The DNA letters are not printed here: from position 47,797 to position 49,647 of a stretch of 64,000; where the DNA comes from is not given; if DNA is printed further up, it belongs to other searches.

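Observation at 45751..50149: AT-rich four-gene cassette: XRE-HTH/ImmA-IrrE protease fusion, SPASM-like radical SAM enzyme, HD-domain protein, Cys-rich DUF2284-like protein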

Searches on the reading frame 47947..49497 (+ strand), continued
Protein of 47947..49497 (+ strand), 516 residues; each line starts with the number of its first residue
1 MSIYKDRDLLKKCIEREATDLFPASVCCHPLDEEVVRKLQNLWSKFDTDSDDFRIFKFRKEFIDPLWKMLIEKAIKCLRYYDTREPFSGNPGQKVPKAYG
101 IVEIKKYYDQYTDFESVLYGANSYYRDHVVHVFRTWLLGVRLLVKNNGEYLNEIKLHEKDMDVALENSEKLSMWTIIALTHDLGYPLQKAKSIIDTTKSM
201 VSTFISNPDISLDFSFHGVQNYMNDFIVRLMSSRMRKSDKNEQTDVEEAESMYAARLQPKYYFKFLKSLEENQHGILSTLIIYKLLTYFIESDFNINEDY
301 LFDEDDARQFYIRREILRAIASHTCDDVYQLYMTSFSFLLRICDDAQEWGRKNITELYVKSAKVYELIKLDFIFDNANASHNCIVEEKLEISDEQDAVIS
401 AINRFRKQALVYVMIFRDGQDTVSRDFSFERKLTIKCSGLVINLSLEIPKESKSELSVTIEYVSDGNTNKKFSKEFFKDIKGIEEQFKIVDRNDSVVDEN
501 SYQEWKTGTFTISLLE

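Call 78: search_protein_families(library=pfam, alignment_id=A4, max_evalue=0.00001)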
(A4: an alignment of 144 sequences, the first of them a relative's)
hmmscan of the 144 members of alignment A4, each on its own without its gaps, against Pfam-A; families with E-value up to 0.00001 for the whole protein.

A. member 1, L008:4142-4831:+ (229 aa): 1 family
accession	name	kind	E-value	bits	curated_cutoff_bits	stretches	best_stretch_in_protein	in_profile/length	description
PF03458.18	Gly_transporter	-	8.4e-45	151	23.5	2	9-82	2-76/78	Glycine transporter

B. families by the number of members that match (of 144 scanned): 161 families (the first 25 are shown)
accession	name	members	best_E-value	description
PF18723.6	HMUDK_hel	6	1.4e-110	5-hmdU DNA kinase, helical domain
PF13676.11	TIR_2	4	5.8e-08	TIR domain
PF08937.16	ThsB_TIR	3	1.2e-19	Thoeris protein ThsB, TIR-like domain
PF13304.12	AAA_21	3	1.5e-14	AAA domain, putative AbiEii toxin, Type IV TA system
PF07670.19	Gate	3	8.2e-10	Nucleoside recognition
PF18753.6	Nmad2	2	1.9e-57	Nucleotide modification associated domain 2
PF03432.20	Relaxase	2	2.1e-37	MobA/VirD2-like, nuclease domain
PF00583.31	Acetyltransf_1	2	8e-16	Acetyltransferase (GNAT) family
PF13508.13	Acetyltransf_7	2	7.2e-11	Acetyltransferase (GNAT) domain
PF02463.25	SMC_N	2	2.7e-10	RecF/RecN/SMC N terminal domain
PF00270.35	DEAD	2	7.1e-08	DEAD/DEAH box helicase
PF07517.20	SecA_DEAD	1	1.3e-135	SecA DEAD-like domain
PF02275.23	CBAH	1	5e-96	Linear amide C-N hydrolases, choloylglycine hydrolase family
PF13440.11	Polysacc_synt_3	1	1.1e-95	Polysaccharide biosynthesis protein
PF13347.12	MFS_2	1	3.2e-94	MFS/sugar transport protein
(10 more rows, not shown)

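Call 79: search_protein_families(library=padloc, proteins=[L008:5812-6792:+, L008:6834-7718:+, L008:7708-8400:+, L008:13281-15935:+, L020:11825-13411:+, L020:14288-17137:+, L038:6496-7938:-, L038:5889-6533:-, L037:5615-7369:+, L035:5786-6598:+], max_evalue=0.00001)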
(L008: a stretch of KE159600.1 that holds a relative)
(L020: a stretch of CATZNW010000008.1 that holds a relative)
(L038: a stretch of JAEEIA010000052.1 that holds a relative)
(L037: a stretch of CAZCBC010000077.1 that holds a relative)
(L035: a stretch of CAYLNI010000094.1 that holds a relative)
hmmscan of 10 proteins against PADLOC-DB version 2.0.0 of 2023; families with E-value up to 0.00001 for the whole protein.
L008:5812-6792:+ (326 aa): 0 families

L008:6834-7718:+ (294 aa): 8 families
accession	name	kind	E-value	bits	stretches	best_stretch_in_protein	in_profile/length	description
PDLC04339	PDC-M03A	-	4e-128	424.8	1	1-288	2-289/293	-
PDLC04340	PDC-M03A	-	5e-59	198.1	1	2-287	4-276/280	-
PDLC04342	PDC-M03A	-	1.3e-35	121.4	1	5-194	10-212/299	-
PDLC04344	PDC-M03A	-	1.3e-32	111.5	1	13-276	17-291/305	-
PDLC04345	PDC-M03A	-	9.3e-27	92.1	1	17-261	18-275/302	-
PDLC04343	PDC-M03A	-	4e-21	73.5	1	16-285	90-368/370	-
PDLC04341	PDC-M03A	-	7.7e-09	33.4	0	141-181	153-196/294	-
PDLC04338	PDC-M03A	-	2.1e-06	25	0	46-183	156-306/428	-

L008:7708-8400:+ (230 aa): 6 families
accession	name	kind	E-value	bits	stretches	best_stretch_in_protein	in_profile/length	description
PDLC04349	PDC-M03B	-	1.7e-104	346.5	1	1-229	1-230/232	-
PDLC04352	PDC-M03B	-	7.7e-54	180.9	1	7-226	5-226/250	-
PDLC04348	PDC-M03B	-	4.5e-48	162.1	1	8-217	5-216/248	-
PDLC04347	PDC-M03B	-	3.2e-43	146.1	1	8-214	5-210/245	-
PDLC04351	PDC-M03B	-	4.8e-32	109.5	1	7-220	5-220/255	-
PDLC04346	PDC-M03B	-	2.3e-14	51.6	1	51-207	2-165/262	-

L008:13281-15935:+ (884 aa): 2 families
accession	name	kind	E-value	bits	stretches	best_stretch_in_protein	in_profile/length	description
PDLC04559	PDC-M28B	-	9.7e-17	59.2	1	119-340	123-336/438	-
PDLC04561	PDC-M28C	-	2.4e-09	34.6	0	574-688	134-246/480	-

L020:11825-13411:+ (528 aa): 23 families
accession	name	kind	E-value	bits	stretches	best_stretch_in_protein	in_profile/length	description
PDLC03227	MTase_II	-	9.9e-110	365.7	1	22-512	8-490/494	Type II methyltransferase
PDLC03359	MTase_II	-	3.6e-72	241.8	1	31-522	25-524/840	Type II methyltransferase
PDLC03338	MTase_II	-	5.2e-48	162.2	1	13-499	101-588/604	Type II methyltransferase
PDLC03248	MTase_II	-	8.1e-23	78.9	1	35-312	3-246/521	Type II methyltransferase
PDLC04134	mad2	-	7.4e-17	59.3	1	12-240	240-426/492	mads_2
PDLC03237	MTase_II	-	2e-14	50.5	1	184-487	281-582/1036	Type II methyltransferase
PDLC03365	MTase_II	-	5.7e-14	49.8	1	16-179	15-175/578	Type II methyltransferase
PDLC03331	MTase_II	-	1.6e-13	48.2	1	26-307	14-271/541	Type II methyltransferase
PDLC03335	MTase_II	-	5e-11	40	1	17-266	54-310/607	Type II methyltransferase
PDLC03719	oMTase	-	1.5e-10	38.7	1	16-235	1-190/387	orphan methyltransferase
PDLC03267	MTase_II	-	2.3e-10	38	1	35-319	7-277/539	Type II methyltransferase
PDLC03612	REase_MTase_IIG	-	3.1e-10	36.9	1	141-299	792-956/1247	Type IIG restriction enzyme-methyltransferase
PDLC03219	MTase_II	-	2.2e-09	34.2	1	37-224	46-225/504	Type II methyltransferase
PDLC03282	MTase_II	-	2.7e-09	34.8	1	154-249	79-175/386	Type II methyltransferase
PDLC03596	REase_MTase_IIG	-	2.6e-08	30.4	1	156-337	712-894/1148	Type IIG restriction enzyme-methyltransferase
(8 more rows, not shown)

L020:14288-17137:+ (949 aa): 10 families
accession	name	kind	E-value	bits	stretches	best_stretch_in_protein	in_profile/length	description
PDLC02208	Ppl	-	8.8e-30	101.5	2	827-943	774-887/894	-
PDLC04135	mad3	-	2.3e-17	61.6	1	296-910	18-342/374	mads_3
PDLC04678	PDC-M49A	-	1.5e-15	54.6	2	22-115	4-94/681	-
PDLC04680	PDC-M49A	-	2.3e-13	47.6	2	803-917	519-626/674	-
PDLC04164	AriA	-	1.8e-11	42.1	1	765-906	115-248/253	-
PDLC00290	PtuA1|PtuA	-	4e-09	34.3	1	730-916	149-334/414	AAA ATPase domain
PDLC02980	AriA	-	5.9e-09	34.3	0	825-893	233-302/304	-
PDLC04182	HEC-01A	-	2.2e-08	31.5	0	841-910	295-367/406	-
PDLC02335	AbiLi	-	1.2e-06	25.9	0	304-911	80-257/326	AbiLi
PDLC00075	GajA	-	3.1e-06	24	1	824-915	243-331/536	AAA ATPase domain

L038:6496-7938:- (480 aa): 39 families (the best 25 are shown)
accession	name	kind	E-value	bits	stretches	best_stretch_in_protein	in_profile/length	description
PDLC02335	AbiLi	-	7e-45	151.5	1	14-460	46-297/326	AbiLi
PDLC02980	AriA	-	2e-16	58.9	1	263-400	166-304/304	-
PDLC04391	PDC-M07A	-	4.1e-15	53.7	1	311-416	260-366/412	-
PDLC04392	PDC-M07A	-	1.5e-14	51.9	1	287-406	239-358/432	-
PDLC04135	mad3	-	3.1e-14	51.3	1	18-95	2-77/374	mads_3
PDLC04179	HEC-01A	-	5.9e-14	50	1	235-448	244-456/459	-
PDLC04177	HEC-01A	-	1.3e-13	48.8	1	17-416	4-357/393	-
PDLC04182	HEC-01A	-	4.7e-13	46.9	1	17-72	3-59/406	-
PDLC04393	PDC-M07A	-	1.9e-12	44.9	1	292-406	246-360/435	-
PDLC04178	HEC-01A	-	3.8e-12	44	1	290-420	220-352/399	-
PDLC04426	PDC-M12A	-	9.6e-11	39.6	1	358-400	283-324/369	-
PDLC02915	ATPase-Toprim_I-B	-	2e-09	34.8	1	17-77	2-54/623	-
PDLC04176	HEC-01A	-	2.9e-09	34.8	0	338-443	257-365/371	-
PDLC00271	PtuA1|PtuA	-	3.7e-09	34.6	0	18-75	3-54/421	AAA ATPase domain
PDLC00077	GajA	-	7.9e-09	32.6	1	18-83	3-63/616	AAA ATPase domain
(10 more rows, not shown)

L038:5889-6533:- (214 aa): 0 families

L037:5615-7369:+ (584 aa): 0 families

L035:5786-6598:+ (270 aa): 0 families

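Call 83: find_related_loci(query=A1, collection=viral_contigs, flank=8000)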
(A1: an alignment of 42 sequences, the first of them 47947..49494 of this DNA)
Query A1 (516 aa) in viral_contigs; peptide patterns used: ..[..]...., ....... (x = any residue, [..] = any of these).
125 stretches matched a pattern; 3 encode a relative of the query (tblastn E <= 1e-3); 3 distinct loci.
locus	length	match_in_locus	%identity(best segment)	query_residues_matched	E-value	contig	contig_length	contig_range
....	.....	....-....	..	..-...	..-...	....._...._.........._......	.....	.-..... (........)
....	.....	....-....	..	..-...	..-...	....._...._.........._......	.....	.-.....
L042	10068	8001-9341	47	29-459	7e-133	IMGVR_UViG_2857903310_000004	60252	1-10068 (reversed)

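Call 91: search_protein_families(library=pfam, proteins=[P0166, P0169, P0177, P0187, P0200, P0213, P0220, P0237, P0251, P0268], max_evalue=0.1)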
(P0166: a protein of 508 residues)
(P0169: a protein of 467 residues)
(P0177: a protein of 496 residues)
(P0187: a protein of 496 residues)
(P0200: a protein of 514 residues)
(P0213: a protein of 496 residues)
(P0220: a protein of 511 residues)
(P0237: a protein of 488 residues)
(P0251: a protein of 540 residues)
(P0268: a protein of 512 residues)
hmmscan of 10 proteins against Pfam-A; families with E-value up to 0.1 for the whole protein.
P0166 (508 aa): 0 families

P0169 (467 aa): 0 families

P0177 (496 aa): 0 families

P0187 (496 aa): 0 families

P0200 (514 aa): 0 families

P0213 (496 aa): 0 families

P0220 (511 aa): 0 families

P0237 (488 aa): 2 families
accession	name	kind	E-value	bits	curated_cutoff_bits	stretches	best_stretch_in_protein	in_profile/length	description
PF08965.17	Aca2_YdiL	-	0.021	15.4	23.8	0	41-113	25-85/118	Aca2/YdiL-like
PF21814.2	DUF6883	-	0.048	14.4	27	0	18-49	29-60/110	Domain of unknown function (DUF6883)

P0251 (540 aa): 1 family
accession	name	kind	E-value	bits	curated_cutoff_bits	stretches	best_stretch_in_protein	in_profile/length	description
PF01966.28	HD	-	0.066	13.9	22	0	193-215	29-49/116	HD domain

P0268 (512 aa): 1 family
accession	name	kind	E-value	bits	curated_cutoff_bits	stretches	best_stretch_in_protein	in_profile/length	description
PF16711.10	SCAB-ABD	-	0.015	15.6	25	1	195-214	5-24/43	Actin-binding domain of plant-specific actin-binding protein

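Call 94: find_related_loci(query=A2, collection=metagenome_contigs, flank=7000)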
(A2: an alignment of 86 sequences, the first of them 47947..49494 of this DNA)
Query A2 (516 aa) in metagenome_contigs; peptide patterns used: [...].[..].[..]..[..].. (x = any residue, [..] = any of these).
600 stretches matched a pattern (row limit reached: there are more); 454 encode a relative of the query (tblastn E <= 1e-3); the best 80 are kept; 80 distinct loci.
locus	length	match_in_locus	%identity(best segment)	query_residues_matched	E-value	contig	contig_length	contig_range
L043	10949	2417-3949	70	5-514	0e+0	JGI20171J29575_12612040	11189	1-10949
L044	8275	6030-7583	66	5-514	0e+0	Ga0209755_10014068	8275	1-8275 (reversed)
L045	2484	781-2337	66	5-514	0e+0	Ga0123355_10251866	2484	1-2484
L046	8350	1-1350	70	65-514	0e+0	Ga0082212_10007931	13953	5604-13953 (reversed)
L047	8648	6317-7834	60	5-514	0e+0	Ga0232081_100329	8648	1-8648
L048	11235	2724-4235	62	5-514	0e+0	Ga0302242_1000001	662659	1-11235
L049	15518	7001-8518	60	5-514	0e+0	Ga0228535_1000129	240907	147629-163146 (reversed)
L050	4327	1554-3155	60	1-516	0e+0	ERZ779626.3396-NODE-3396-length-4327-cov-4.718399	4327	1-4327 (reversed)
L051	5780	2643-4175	59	6-514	0e+0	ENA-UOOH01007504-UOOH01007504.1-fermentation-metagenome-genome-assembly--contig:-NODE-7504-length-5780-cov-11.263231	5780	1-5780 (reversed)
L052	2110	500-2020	59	5-514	0e+0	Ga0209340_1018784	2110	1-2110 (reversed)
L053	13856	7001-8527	59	3-514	0e+0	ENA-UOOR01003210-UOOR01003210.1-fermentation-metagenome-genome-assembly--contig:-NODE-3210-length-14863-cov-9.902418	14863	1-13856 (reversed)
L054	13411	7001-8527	59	3-514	0e+0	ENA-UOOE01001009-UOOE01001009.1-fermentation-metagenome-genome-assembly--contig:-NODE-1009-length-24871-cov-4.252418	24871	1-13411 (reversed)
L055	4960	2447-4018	58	5-514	0e+0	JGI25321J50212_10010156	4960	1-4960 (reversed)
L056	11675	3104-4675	58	5-514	0e+0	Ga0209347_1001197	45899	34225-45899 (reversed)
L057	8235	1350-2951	59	1-514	0e+0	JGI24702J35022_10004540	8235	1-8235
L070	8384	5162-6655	50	4-481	6e-151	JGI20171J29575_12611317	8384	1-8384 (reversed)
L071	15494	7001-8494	50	4-481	7e-151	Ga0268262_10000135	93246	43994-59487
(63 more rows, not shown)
